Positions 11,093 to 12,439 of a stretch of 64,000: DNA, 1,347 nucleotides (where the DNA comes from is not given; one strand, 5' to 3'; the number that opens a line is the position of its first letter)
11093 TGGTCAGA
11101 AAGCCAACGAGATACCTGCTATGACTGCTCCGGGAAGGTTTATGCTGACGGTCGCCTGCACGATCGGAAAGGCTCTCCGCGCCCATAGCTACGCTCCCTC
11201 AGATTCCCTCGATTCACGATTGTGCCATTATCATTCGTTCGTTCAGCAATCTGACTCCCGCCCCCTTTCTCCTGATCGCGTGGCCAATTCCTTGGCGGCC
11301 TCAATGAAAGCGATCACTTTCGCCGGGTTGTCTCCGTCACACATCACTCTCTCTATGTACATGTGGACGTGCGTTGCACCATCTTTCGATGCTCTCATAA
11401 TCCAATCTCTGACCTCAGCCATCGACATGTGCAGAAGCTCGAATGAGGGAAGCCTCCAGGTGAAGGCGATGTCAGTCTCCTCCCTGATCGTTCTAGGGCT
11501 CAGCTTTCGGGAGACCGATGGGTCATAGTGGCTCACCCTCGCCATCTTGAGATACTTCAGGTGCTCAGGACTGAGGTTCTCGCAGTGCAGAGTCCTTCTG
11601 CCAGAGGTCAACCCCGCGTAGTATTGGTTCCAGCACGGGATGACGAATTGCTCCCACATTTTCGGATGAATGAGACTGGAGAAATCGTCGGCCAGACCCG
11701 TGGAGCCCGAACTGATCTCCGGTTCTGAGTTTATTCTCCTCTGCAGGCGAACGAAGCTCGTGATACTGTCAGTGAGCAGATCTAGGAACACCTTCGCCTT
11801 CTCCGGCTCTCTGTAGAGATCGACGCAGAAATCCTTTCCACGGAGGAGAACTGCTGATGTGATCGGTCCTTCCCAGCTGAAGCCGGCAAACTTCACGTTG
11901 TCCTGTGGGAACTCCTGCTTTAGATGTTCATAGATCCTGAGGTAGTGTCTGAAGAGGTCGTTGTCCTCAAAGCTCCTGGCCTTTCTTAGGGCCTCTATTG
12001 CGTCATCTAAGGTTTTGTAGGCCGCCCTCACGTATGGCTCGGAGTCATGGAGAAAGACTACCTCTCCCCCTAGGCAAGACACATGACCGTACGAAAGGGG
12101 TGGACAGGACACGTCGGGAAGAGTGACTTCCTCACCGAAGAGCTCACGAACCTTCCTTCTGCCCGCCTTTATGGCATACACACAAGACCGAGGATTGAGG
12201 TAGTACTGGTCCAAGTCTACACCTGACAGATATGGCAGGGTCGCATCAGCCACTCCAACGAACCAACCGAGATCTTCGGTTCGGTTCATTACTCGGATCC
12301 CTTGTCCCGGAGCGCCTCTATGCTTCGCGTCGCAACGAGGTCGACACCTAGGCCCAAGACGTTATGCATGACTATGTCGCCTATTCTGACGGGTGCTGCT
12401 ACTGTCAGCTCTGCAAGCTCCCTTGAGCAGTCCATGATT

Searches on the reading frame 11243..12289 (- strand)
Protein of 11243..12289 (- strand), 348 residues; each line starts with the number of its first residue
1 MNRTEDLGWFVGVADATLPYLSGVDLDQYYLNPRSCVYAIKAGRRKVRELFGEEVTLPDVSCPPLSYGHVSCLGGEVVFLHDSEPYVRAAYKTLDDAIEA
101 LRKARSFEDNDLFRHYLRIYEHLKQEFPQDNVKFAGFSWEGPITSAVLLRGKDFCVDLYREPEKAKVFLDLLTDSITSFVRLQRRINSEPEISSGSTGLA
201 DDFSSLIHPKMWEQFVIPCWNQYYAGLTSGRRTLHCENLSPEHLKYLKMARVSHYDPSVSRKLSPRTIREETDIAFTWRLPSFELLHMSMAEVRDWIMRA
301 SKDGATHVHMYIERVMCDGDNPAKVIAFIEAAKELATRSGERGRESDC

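Call 10: search_protein_families(library=pfam, proteins=[window:11243-12289:-], max_evalue=0.001)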
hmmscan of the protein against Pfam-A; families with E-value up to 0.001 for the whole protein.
window:11243-12289:- (348 aa): 1 family
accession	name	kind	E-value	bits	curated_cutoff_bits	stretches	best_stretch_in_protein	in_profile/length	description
PF01208.23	URO-D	-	1.1e-12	48.1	23.9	1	73-315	81-323/346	Uroporphyrinogen decarboxylase (URO-D)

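Call 21: search_protein_families(library=ncbifam, proteins=[window:11243-12289:-], max_evalue=0.001)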
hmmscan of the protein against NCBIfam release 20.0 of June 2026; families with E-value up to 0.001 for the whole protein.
window:11243-12289:- (348 aa): 1 family
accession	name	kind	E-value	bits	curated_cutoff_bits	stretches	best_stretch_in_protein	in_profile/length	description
NF004889.0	PRK06252.1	subfamily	0.00018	20.6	244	1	139-236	145-239/340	methylcobalamin:coenzyme M methyltransferase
